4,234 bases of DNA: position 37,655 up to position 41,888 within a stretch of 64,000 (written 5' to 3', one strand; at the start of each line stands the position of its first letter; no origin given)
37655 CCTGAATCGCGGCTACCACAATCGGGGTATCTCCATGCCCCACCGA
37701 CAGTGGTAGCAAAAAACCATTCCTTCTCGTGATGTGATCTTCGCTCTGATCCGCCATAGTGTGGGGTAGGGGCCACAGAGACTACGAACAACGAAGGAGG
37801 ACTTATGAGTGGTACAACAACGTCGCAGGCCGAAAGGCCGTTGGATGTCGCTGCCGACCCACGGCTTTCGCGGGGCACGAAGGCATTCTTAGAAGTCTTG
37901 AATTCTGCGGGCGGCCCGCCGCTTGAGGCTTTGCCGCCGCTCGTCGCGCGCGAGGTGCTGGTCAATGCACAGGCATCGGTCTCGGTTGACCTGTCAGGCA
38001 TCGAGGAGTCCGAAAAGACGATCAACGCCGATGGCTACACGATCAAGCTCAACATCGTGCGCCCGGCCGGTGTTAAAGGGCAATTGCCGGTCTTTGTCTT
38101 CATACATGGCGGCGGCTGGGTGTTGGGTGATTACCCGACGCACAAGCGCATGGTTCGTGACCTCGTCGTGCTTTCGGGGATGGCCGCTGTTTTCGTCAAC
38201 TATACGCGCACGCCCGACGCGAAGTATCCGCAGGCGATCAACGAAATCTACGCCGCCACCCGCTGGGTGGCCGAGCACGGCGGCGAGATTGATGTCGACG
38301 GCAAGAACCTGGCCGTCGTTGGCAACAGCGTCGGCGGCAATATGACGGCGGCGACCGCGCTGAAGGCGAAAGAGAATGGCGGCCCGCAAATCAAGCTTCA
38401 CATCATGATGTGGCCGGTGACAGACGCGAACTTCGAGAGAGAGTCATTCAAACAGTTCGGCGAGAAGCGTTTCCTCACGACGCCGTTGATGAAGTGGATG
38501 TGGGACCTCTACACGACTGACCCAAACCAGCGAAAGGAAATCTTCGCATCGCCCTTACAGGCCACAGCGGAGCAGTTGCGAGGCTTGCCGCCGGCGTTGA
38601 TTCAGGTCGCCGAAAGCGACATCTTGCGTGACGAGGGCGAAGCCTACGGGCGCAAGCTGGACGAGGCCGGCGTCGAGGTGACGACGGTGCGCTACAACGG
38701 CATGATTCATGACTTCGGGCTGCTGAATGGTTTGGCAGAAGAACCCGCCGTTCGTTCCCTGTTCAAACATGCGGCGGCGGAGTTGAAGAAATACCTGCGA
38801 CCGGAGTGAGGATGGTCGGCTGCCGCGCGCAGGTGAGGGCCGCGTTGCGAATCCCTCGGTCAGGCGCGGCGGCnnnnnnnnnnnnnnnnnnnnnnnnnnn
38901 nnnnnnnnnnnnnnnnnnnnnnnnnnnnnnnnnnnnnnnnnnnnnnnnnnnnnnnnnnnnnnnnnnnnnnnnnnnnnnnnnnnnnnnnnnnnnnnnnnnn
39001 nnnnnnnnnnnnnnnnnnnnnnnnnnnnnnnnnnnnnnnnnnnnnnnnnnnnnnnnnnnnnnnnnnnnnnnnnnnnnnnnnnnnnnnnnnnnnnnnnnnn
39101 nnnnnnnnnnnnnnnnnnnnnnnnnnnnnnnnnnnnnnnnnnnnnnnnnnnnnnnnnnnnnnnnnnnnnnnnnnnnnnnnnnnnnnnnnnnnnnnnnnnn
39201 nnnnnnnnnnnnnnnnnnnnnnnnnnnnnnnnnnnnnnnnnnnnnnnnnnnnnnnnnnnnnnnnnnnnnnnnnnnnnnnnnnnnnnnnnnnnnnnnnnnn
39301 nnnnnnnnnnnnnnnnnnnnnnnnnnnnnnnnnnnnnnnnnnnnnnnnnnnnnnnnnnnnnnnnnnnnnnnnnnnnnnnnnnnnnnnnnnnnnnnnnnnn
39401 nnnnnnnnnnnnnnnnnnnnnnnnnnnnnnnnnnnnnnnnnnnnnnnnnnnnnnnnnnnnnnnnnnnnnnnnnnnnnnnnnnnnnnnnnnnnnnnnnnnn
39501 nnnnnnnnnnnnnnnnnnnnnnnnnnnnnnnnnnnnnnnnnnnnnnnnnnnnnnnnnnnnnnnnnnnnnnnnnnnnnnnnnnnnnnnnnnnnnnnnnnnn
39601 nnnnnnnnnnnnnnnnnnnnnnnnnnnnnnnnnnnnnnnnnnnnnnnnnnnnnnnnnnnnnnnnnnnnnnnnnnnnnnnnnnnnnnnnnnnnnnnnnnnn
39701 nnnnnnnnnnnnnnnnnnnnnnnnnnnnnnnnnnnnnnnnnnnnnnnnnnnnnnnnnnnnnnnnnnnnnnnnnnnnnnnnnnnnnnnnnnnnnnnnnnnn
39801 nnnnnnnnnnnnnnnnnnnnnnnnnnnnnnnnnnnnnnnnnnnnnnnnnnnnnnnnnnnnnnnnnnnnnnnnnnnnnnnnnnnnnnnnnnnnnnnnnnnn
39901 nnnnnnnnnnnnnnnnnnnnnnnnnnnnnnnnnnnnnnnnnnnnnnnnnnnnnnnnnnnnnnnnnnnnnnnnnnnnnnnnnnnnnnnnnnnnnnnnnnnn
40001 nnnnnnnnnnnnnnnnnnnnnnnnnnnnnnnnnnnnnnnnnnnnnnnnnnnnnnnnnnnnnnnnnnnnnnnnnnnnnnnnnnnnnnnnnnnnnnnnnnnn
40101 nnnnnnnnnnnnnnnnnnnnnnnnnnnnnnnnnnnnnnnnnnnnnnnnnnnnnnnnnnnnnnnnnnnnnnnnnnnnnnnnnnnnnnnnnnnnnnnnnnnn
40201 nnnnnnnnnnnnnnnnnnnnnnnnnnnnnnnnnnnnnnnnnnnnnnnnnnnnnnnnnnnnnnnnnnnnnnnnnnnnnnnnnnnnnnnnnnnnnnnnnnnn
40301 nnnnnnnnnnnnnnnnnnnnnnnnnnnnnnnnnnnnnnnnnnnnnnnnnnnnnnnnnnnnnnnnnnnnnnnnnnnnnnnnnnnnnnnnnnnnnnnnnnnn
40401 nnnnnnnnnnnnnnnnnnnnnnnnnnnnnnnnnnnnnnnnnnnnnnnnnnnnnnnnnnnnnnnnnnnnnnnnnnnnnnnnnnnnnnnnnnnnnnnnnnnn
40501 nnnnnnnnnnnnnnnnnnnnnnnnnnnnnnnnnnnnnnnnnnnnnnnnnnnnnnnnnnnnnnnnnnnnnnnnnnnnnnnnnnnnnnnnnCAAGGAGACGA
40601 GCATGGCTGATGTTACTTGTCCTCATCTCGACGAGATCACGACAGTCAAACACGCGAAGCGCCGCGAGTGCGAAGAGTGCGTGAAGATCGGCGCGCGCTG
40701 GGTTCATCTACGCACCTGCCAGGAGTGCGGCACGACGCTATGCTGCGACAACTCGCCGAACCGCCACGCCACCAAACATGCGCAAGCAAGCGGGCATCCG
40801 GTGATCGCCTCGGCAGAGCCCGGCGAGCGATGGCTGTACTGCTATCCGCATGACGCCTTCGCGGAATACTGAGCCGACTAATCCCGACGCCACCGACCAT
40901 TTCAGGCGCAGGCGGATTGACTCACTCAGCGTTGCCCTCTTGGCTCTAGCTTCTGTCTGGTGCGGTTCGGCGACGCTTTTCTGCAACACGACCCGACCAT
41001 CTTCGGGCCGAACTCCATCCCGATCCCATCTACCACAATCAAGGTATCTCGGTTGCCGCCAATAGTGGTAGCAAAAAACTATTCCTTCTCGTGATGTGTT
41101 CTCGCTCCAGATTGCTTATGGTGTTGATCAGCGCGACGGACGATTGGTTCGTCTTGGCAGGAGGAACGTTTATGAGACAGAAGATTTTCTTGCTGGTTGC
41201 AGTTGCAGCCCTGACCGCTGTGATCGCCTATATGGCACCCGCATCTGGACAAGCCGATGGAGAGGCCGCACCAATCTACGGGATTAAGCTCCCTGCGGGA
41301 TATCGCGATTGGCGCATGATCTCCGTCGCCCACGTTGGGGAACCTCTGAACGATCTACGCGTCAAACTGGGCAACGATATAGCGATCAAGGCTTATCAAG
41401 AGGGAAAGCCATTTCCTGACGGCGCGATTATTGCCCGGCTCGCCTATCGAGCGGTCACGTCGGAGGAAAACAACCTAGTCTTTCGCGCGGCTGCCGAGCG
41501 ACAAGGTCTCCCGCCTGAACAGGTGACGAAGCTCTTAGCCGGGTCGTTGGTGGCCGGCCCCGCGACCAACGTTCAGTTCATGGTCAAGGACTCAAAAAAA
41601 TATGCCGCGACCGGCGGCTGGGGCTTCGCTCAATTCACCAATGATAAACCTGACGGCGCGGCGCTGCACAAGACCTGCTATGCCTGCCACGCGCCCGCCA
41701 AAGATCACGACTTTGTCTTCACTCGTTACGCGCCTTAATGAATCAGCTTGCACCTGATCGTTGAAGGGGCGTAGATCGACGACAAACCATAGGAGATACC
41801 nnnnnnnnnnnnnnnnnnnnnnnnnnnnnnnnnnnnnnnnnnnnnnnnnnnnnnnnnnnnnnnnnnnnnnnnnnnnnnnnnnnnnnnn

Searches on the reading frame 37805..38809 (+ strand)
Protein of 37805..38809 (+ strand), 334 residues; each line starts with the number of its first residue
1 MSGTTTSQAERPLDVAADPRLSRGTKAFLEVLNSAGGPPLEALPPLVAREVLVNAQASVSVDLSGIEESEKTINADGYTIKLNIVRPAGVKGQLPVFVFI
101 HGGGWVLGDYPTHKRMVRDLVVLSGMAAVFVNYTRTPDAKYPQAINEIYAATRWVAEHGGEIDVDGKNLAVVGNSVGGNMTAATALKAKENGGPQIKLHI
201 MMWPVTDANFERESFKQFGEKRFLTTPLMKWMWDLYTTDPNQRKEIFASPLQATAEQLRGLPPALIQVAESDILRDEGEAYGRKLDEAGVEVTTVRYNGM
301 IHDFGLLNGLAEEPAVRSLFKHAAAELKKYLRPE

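Call 27: search_protein_families(library=pfam, proteins=[window:37805-38809:+], max_evalue=0.001)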
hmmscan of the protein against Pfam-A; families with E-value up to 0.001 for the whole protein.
window:37805-38809:+ (334 aa): 4 families
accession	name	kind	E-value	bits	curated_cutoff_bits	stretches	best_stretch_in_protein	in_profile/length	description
PF07859.19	Abhydrolase_3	-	1.7e-66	224.4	25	1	97-304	1-208/210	alpha/beta hydrolase fold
PF20434.5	BD-FAE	-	5.2e-20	72.3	26.8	1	82-191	1-113/215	BD-FAE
PF10340.15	Say1_Mug180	-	1.4e-05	24.6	21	1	95-190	123-218/374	Steryl acetyl hydrolase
PF00135.34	COesterase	-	0.00019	21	27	1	81-192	87-208/515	Carboxylesterase family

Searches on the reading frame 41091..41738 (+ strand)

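Call 27: search_protein_families(library=pfam, proteins=[window:41091-41738:+], max_evalue=0.001)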
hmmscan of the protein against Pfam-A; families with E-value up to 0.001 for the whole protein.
window:41091-41738:+ (215 aa): 1 family
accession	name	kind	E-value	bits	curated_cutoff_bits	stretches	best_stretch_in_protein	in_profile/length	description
PF16694.10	Cytochrome_P460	-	2.9e-34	118.6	27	1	68-211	1-125/125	Cytochrome P460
